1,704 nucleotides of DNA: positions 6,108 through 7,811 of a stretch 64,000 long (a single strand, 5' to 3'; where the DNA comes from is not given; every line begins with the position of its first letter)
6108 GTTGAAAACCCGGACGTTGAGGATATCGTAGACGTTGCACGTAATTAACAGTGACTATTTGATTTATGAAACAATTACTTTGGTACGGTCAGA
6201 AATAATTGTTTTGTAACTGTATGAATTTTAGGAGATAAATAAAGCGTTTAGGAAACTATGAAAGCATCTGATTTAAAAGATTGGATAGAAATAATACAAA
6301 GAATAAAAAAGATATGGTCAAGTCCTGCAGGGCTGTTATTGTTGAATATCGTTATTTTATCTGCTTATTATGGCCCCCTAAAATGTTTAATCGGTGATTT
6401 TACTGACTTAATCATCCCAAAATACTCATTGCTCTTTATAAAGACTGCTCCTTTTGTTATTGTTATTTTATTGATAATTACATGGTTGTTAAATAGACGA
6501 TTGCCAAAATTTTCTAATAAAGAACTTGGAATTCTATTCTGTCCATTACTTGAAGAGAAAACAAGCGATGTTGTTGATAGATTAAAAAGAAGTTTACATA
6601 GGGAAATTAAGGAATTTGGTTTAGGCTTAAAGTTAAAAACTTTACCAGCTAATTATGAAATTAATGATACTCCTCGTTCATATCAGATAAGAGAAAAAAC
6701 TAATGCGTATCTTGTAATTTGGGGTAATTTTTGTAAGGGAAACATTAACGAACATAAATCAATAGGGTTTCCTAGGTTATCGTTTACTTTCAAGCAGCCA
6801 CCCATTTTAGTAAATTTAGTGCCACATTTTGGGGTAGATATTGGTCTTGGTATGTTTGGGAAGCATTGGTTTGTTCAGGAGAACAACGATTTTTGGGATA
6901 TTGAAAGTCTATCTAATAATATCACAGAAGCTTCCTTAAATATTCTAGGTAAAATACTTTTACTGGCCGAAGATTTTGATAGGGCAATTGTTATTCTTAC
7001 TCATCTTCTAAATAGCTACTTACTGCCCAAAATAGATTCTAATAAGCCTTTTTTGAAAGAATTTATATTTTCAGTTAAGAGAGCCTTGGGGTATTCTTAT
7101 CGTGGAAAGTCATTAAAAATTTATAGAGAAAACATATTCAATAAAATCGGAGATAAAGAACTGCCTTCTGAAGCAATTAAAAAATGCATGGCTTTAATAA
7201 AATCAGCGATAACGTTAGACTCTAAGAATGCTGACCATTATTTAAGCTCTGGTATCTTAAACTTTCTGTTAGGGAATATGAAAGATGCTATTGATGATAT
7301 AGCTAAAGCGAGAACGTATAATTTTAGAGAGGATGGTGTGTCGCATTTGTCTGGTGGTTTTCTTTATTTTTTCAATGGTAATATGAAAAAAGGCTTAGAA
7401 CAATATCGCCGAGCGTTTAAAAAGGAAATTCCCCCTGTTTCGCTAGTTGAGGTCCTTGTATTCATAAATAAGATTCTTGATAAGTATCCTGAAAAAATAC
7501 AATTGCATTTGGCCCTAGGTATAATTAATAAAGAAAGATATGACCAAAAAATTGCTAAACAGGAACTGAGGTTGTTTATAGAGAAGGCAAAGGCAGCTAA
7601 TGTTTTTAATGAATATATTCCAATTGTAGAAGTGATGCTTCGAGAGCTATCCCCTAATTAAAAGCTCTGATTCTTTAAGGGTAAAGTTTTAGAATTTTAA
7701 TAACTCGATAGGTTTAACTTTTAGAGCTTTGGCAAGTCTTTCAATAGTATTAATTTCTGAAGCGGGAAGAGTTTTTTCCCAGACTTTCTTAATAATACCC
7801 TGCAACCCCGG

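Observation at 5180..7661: PD-(D/E)xK nuclease-like protein followed by a 2TM-TPR protein inside the island: candidate defence or abortive-infection pair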

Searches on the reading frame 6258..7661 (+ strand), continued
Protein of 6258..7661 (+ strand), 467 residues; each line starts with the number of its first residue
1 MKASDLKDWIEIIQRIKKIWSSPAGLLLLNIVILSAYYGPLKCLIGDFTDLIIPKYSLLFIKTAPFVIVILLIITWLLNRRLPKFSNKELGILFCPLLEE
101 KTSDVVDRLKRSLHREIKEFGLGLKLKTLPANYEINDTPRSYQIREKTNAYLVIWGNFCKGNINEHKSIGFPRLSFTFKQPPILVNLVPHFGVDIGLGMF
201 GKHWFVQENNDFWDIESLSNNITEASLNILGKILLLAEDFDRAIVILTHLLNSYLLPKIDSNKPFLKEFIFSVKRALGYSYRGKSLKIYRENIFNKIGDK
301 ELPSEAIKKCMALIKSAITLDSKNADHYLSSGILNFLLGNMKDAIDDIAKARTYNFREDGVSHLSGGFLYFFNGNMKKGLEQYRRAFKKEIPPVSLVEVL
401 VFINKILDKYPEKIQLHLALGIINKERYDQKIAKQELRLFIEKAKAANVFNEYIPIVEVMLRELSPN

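Call 76: list_cluster_members(proteins=[P0125, P0127, P0129, P0130, P0131, P0132, P0133, P0134, P0135, P0137])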
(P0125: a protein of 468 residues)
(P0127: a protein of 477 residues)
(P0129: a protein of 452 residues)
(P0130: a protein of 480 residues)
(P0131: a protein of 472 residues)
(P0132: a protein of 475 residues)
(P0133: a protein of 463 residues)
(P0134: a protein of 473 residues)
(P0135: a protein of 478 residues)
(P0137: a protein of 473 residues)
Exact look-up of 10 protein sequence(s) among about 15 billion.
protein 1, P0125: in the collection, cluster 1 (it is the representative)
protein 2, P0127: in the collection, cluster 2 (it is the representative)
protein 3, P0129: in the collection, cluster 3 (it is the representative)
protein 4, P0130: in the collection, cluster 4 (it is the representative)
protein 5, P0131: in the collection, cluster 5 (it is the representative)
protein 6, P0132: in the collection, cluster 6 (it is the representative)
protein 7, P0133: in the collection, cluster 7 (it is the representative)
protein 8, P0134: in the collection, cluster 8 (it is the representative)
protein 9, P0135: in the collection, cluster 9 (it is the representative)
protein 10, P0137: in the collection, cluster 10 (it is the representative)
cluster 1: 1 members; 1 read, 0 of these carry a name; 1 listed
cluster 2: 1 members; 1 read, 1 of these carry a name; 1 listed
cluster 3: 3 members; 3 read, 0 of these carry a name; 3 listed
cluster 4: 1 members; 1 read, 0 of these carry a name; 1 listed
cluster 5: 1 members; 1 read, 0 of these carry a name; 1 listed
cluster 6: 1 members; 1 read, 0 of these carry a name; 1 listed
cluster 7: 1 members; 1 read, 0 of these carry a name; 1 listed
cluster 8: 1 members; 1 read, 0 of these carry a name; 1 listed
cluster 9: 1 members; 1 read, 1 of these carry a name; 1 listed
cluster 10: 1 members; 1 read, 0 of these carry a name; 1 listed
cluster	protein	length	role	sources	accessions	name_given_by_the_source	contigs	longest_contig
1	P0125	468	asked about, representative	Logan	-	-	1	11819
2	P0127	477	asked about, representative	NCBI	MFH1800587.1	MAG: hypothetical protein ABH891_07080 [Candidatus Omnitrophota bacterium]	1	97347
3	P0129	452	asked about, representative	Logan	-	-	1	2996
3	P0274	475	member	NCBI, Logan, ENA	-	-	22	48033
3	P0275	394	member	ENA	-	-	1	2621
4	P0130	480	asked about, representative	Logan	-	-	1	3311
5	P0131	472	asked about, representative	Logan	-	-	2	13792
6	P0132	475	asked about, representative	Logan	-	-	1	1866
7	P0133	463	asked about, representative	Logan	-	-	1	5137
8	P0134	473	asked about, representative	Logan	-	-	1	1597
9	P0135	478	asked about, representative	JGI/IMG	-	hypothetical protein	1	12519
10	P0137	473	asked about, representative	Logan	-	-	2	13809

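Call 77: find_encoding_contigs(protein=P0127, flank=7000, max_places=2)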
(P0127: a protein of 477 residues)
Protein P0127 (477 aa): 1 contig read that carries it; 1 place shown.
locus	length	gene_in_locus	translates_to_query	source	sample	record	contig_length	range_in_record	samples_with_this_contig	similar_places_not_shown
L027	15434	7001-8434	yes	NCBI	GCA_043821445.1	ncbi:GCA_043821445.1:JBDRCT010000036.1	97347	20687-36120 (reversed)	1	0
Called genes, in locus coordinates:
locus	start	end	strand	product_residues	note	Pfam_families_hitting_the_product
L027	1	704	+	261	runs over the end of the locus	-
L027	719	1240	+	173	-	PF07894:SACK1 (faint), PF13091:PLDc_2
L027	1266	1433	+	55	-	-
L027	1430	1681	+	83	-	-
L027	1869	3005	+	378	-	-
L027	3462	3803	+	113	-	-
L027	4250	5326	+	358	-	PF24624:Int_N, PF00589:Phage_integrase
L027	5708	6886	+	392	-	-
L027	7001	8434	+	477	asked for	PF25062:ARM_TT21_N (faint)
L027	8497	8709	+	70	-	-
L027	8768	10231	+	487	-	-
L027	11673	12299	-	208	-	-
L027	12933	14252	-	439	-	-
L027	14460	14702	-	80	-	-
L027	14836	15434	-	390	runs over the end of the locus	PF00437:T2SSE, PF01935:DUF87 (weak)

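Call 78: find_encoding_contigs(protein=P0274, flank=7000, max_places=3)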
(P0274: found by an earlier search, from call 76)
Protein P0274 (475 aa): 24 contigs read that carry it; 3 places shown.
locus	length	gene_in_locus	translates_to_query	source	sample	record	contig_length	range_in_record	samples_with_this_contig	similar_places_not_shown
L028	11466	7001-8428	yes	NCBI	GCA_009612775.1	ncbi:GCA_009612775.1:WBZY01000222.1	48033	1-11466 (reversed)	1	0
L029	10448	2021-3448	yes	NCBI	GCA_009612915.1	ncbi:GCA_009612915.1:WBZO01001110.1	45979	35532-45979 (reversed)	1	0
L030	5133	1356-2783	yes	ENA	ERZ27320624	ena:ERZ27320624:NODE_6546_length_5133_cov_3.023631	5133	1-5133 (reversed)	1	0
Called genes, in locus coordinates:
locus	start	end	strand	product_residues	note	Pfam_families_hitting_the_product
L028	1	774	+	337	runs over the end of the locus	PF00034:Cytochrom_C, PF13442:Cytochrome_CBB3, PF00034:Cytochrom_C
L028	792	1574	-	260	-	PF01040:UbiA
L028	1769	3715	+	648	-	-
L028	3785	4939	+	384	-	PF13472:Lipase_GDSL_2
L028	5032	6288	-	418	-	PF00589:Phage_integrase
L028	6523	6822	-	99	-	-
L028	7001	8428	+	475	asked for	-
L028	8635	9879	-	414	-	-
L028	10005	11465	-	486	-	?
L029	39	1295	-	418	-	PF00589:Phage_integrase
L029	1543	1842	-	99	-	-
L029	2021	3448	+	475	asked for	-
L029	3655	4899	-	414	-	-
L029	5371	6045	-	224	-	PF20199:RepSA (faint), PF23343:REP_ORF2-G2P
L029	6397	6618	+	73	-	PF04255:DUF433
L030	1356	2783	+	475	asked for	-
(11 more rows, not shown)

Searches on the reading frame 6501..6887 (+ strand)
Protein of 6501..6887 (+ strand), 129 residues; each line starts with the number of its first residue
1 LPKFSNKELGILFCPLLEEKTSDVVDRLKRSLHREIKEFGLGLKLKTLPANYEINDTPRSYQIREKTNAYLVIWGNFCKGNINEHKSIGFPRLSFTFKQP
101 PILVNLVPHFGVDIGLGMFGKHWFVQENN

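Call 74: search_solved_structures(query=A7, max_evalue=10, show_alignments=2)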
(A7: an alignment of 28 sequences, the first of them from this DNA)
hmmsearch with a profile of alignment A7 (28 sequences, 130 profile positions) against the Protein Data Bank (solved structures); distinct sequences matched with E-value up to 10: 1.
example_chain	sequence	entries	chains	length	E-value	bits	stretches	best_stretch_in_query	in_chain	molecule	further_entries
6wi5_A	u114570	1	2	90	8.6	9.4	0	21-49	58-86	De novo designed protein Foldit4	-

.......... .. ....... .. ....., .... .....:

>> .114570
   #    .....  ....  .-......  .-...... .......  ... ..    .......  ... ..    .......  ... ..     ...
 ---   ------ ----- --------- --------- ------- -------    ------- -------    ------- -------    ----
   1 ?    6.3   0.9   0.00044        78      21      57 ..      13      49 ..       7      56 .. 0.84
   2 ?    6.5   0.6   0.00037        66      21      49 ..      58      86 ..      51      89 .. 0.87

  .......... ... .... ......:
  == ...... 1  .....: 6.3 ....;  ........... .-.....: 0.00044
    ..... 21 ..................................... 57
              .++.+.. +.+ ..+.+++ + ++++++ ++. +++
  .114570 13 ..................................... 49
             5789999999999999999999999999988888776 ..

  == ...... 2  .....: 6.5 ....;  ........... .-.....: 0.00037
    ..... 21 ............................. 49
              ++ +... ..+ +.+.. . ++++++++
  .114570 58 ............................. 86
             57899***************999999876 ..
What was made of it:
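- Tried and rejected: The ORF2 alpha/beta domain gave none (call 74).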

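Call 75: search_protein_families(library=pfam, alignment_id=A7, max_evalue=1)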
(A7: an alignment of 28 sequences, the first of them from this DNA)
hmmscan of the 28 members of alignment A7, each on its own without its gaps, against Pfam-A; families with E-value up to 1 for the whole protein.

A. member 1, seq(129 aa): 0 families

B. families by the number of members that match (of 28 scanned): 8 families
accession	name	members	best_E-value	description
PF17649.6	VPS38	1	0.012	Vacuolar protein sorting 38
PF21561.2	L_thumb_ring_vir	1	0.021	Virus, RNA-directed RNA polymerase L, thumb ring domain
PF06418.20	CTP_synth_N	1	0.04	CTP synthase N-terminus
PF17585.7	Phage_Arf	1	0.056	Accessory recombination function protein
PF16453.11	IQ_SEC7_PH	1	0.18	PH domain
PF12362.13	DUF3646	1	0.22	DNA polymerase III gamma and tau subunits C terminal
PF25182.1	NonGDSL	1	0.25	Non-GDSL lipase-like family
PF01503.22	PRA-PH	1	0.26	Phosphoribosyl-ATP pyrophosphohydrolase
